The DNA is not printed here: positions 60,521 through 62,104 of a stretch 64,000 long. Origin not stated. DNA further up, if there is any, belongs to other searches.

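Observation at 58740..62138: Unannotated precursor / radical-SAM-SPASM / ABC-exporter cassette: candidate novel RiPP system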

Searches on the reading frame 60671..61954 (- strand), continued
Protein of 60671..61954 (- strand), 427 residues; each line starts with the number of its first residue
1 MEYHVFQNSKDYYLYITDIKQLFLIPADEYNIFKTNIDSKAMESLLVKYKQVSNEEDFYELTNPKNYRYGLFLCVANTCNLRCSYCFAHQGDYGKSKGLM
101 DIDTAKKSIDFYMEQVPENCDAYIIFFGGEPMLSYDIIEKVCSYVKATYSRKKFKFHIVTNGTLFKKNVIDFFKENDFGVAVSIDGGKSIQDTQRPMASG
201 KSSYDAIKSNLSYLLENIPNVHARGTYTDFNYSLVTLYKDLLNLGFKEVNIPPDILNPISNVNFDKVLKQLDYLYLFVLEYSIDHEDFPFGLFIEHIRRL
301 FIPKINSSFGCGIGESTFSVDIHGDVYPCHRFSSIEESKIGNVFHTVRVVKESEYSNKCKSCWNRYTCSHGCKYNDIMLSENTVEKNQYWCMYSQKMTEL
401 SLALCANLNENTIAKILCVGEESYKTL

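Call 59: search_protein_families(library=pfam, proteins=[L169:481-2112:-, L172:10320-12485:+, L003:5674-6567:+], max_evalue=0.01)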
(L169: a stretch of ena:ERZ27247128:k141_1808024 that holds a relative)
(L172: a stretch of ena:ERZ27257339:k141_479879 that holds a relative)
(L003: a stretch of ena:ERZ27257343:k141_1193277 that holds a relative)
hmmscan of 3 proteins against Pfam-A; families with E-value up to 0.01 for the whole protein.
L169:481-2112:- (543 aa): 1 family
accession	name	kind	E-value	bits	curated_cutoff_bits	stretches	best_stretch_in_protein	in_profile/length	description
PF11897.13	DUF3417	-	0.0059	17.5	25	0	399-454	54-108/109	Protein of unknown function (DUF3417)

L172:10320-12485:+ (721 aa): 9 families
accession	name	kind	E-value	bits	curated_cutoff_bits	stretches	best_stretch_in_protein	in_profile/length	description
PF00005.33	ABC_tran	-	2.2e-35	122.7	25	1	501-649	2-137/137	ABC transporter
PF00664.28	ABC_membrane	-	2.9e-35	122.7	28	1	171-438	4-274/274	ABC transporter transmembrane region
PF03412.21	Peptidase_C39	-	1.3e-34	119.3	22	1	2-141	3-131/133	Peptidase C39 family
PF02463.25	SMC_N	-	3.2e-07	30.5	40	1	531-691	101-211/220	RecF/RecN/SMC N terminal domain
PF13401.12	AAA_22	-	0.00018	22.3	27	1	513-651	8-96/130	AAA domain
PF13529.12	Peptidase_C39_2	-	0.00045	21.2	24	1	2-113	4-142/143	Peptidase_C39 like family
PF13604.12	AAA_30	-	0.0018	18.5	27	1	510-666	18-115/191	AAA domain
PF00004.35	AAA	-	0.0021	19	21.2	0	515-549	3-35/131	ATPase family associated with various cellular activities (AAA)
PF03193.22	RsgA_GTPase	-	0.0057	16.9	30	0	501-542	98-138/174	RsgA GTPase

L003:5674-6567:+ (297 aa): 0 families

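Call 60: fold_search(model_id=the predicted structure, library=pdb)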
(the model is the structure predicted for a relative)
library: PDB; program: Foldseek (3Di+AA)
matches with E <= 10: 1288; with E <= 0.001: 88
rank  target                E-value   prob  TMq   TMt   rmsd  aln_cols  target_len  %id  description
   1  5why_B                3.2e-26  1.00  0.80  0.81   3.8       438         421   24  Structural Insights into Thioether Bond Formation in the Biosynthesis of Sactipeptides (released 2017-07-26)
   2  5wgg_A                5.0e-25  1.00  0.78  0.76   4.7       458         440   23  Structural Insights into Thioether Bond Formation in the Biosynthesis of Sactipeptides (released 2017-07-26)
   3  5why_A                1.9e-24  1.00  0.80  0.82   3.6       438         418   24  Structural Insights into Thioether Bond Formation in the Biosynthesis of Sactipeptides (released 2017-07-26)
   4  4k36_A                6.4e-17  1.00  0.67  0.75   4.0       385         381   22  His6 tagged anSMEcpe with bound AdoMet (released 2013-05-08)
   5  4k37_A                7.1e-17  1.00  0.66  0.76   3.9       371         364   22  Native anSMEcpe with bound AdoMet (released 2013-05-08)
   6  4k39_A                7.6e-17  1.00  0.66  0.77   3.6       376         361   21  Native anSMEcpe with bound AdoMet and Cp18Cys peptide (released 2013-05-08)
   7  4k38_A                8.5e-17  1.00  0.66  0.76   4.0       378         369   21  Native anSMEcpe with bound AdoMet and Kp18Cys peptide (released 2013-05-08)
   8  4k39_B                2.2e-16  1.00  0.67  0.79   3.8       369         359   20  Native anSMEcpe with bound AdoMet and Cp18Cys peptide (released 2013-05-08)
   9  4k36_B                4.7e-16  1.00  0.66  0.77   3.7       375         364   22  His6 tagged anSMEcpe with bound AdoMet (released 2013-05-08)
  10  4k37_B                5.0e-16  1.00  0.66  0.75   3.9       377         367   20  Native anSMEcpe with bound AdoMet (released 2013-05-08)
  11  4k38_B                2.0e-15  1.00  0.66  0.77   3.6       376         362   21  Native anSMEcpe with bound AdoMet and Kp18Cys peptide (released 2013-05-08)
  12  8vpo                  2.6e-15  1.00  0.66  0.63   7.2       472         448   18  X-Ray Crystal Structure of TigE from Paramaledivibacter caminithermalis (released 2024-02-07)
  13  9gm3_A                4.7e-15  1.00  0.67  0.76   4.1       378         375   15  Crystal structure of the complex formed between the radical SAM protein ChlB and the leader region of its precursor su (released 2025-06-25)
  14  9gm3_C                1.3e-14  1.00  0.66  0.75   4.1       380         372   16  Crystal structure of the complex formed between the radical SAM protein ChlB and the leader region of its precursor su (released 2025-06-25)
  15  9gmc_C                1.6e-14  1.00  0.67  0.76   3.9       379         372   16  Crystal structure of the complex formed between the radical SAM protein ChlB and the R3A mutant of ChlA (released 2025-06-25)
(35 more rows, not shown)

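Call 61: search_protein_families(library=ncbifam, alignment_id=A1, max_evalue=1e-10)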
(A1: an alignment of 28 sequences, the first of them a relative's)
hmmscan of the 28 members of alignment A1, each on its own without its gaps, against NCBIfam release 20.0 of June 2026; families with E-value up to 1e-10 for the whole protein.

A. member 1, P0001 (427 aa): 40 families (the best 25 are shown)
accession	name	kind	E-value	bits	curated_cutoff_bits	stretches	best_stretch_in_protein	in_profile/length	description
TIGR04064.1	rSAM_nif11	equivalog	1.9e-71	241.1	518.7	2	27-252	28-261/459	nif11-like peptide radical SAM maturase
NF047865.1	rSAM_PapB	equivalog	5.1e-71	239.6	340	1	71-379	5-323/330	PapB family radical SAM/SPASM ranthipeptide maturase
TIGR03974.1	rSAM_six_Cys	equivalog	5.4e-62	210.1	425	1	68-404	96-448/451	thioether cross-link-forming SCIFF peptide maturase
TIGR03906.1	quino_hemo_SAM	equivalog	2.9e-58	197.7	453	1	71-401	96-443/467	quinohemoprotein amine dehydrogenase maturation protein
NF040492.1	not_ScfB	exception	1.1e-56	192.7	855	1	59-405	85-448/450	ScfB-related radical SAM/SPASM orphan maturase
TIGR04068.1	rSAM_ocin_clost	equivalog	1.8e-45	155.7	500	1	3-223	2-241/462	Cys-rich peptide radical SAM maturase CcpM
TIGR04280.1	geopep_mat_rSAM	hypoth_equivalog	1e-33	117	400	1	57-378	72-398/428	geopeptide radical SAM maturase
TIGR04115.1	rSAM_Cxxx_rpt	equivalog_domain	7.8e-33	114.4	350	1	74-347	7-292/359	radical SAM peptide maturase, CXXX-repeat target family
NF038170.1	lachnocin_rSAM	equivalog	5.4e-30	104.6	550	1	70-223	77-232/440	lachnocin radical SAM maturase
TIGR03942.1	sulfatase_rSAM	equivalog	1.2e-29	103.5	349.45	1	75-393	7-345/363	anaerobic sulfatase maturase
TIGR03978.1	rSAM_paired_1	equivalog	2.7e-27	95.7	370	1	71-229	85-242/466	His-Xaa-Ser system radical SAM maturase HxsB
NF041298.1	rSAM_mat_DynA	equivalog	4e-27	95.1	450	1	78-394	10-342/356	dynobactin maturation radical SAM/SPASM protein DynA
NF041707.1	rSAM_YhhB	equivalog_domain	4.5e-26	91.6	445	1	72-216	5-154/369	cyclophane-forming radical SAM/SPASM peptide maturase YhhB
NF035951.1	rSAM_RumMC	equivalog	2.7e-25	89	720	1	51-219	94-264/510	RumMC family radical SAM sactipeptide maturase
TIGR04163.1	rSAM_cobopep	equivalog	1.3e-24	86.8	375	1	70-214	65-208/428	peptide-modifying radical SAM enzyme CbpB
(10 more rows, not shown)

B. families by the number of members that match (of 28 scanned): 47 families (the first 25 are shown)
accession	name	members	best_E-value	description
TIGR04064.1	rSAM_nif11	28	1.9e-71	nif11-like peptide radical SAM maturase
NF047865.1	rSAM_PapB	28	5.1e-71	PapB family radical SAM/SPASM ranthipeptide maturase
TIGR03974.1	rSAM_six_Cys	28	1.3e-65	thioether cross-link-forming SCIFF peptide maturase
TIGR03906.1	quino_hemo_SAM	28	1.1e-62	quinohemoprotein amine dehydrogenase maturation protein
NF040492.1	not_ScfB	28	5e-59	ScfB-related radical SAM/SPASM orphan maturase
TIGR04068.1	rSAM_ocin_clost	28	1.8e-45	Cys-rich peptide radical SAM maturase CcpM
TIGR04280.1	geopep_mat_rSAM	28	1e-33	geopeptide radical SAM maturase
TIGR04115.1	rSAM_Cxxx_rpt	28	2.3e-33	radical SAM peptide maturase, CXXX-repeat target family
NF038170.1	lachnocin_rSAM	28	1.1e-32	lachnocin radical SAM maturase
TIGR03978.1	rSAM_paired_1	28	1.3e-32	His-Xaa-Ser system radical SAM maturase HxsB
TIGR03942.1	sulfatase_rSAM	28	1.2e-29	anaerobic sulfatase maturase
TIGR04163.1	rSAM_cobopep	28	1.3e-28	peptide-modifying radical SAM enzyme CbpB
NF041298.1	rSAM_mat_DynA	28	4e-27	dynobactin maturation radical SAM/SPASM protein DynA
NF035951.1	rSAM_RumMC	28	2.9e-26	RumMC family radical SAM sactipeptide maturase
NF041707.1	rSAM_YhhB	28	4.5e-26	cyclophane-forming radical SAM/SPASM peptide maturase YhhB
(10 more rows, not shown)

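Call 79: search_protein_families(library=padloc, proteins=[L169:481-2112:-, window:60671-61954:-], max_evalue=0.001)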
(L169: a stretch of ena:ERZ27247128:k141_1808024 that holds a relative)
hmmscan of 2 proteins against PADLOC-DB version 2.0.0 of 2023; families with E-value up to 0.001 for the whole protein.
L169:481-2112:- (543 aa): 0 families

window:60671-61954:- (427 aa): 2 families
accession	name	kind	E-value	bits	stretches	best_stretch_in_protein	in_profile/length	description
PDLC02903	pVip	-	6.5e-16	56.6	1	75-190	6-106/257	Viperins not associated with kinases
PDLC02904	pVip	-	2e-12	45.2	1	75-217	9-139/262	Viperins associated with kinases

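Call 83: search_protein_families(library=phrogs, proteins=[L169:481-2112:-, L168:1616-2884:-, L168:1083-1520:-, L168:306-1055:-, L168:5-262:-], max_evalue=0.001)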
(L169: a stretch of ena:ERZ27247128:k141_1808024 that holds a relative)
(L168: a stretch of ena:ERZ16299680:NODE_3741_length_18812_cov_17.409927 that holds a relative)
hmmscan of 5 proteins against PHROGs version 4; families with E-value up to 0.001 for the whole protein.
L169:481-2112:- (543 aa): 0 families

L168:1616-2884:- (422 aa): 9 families
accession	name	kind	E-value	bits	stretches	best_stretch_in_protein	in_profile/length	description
phrog_215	-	head and packaging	9e-12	45.8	1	71-191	253-377/491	structural protein with Ig domain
phrog_341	-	tail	1.8e-11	45.3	1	35-119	59-147/154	major tail protein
phrog_10059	-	unknown function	1.5e-07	31.5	0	46-119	187-259/345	-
phrog_28902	-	tail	4.9e-07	29.3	1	73-194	147-271/709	major tail protein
phrog_12846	-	tail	6.5e-07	29.6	1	48-129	401-485/552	tail fiber protein; Ig-domain containing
phrog_35892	-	unknown function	7.2e-07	28.2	1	58-120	742-807/1181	-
phrog_20087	-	tail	4.5e-05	24.5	0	59-108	105-154/170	tail protein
phrog_885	-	tail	0.00017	21.7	0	55-139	219-304/338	major tail protein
phrog_41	-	tail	0.00039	21.1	0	57-119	173-242/245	major tail protein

L168:1083-1520:- (145 aa): 0 families

L168:306-1055:- (249 aa): 0 families

L168:5-262:- (85 aa): 0 families
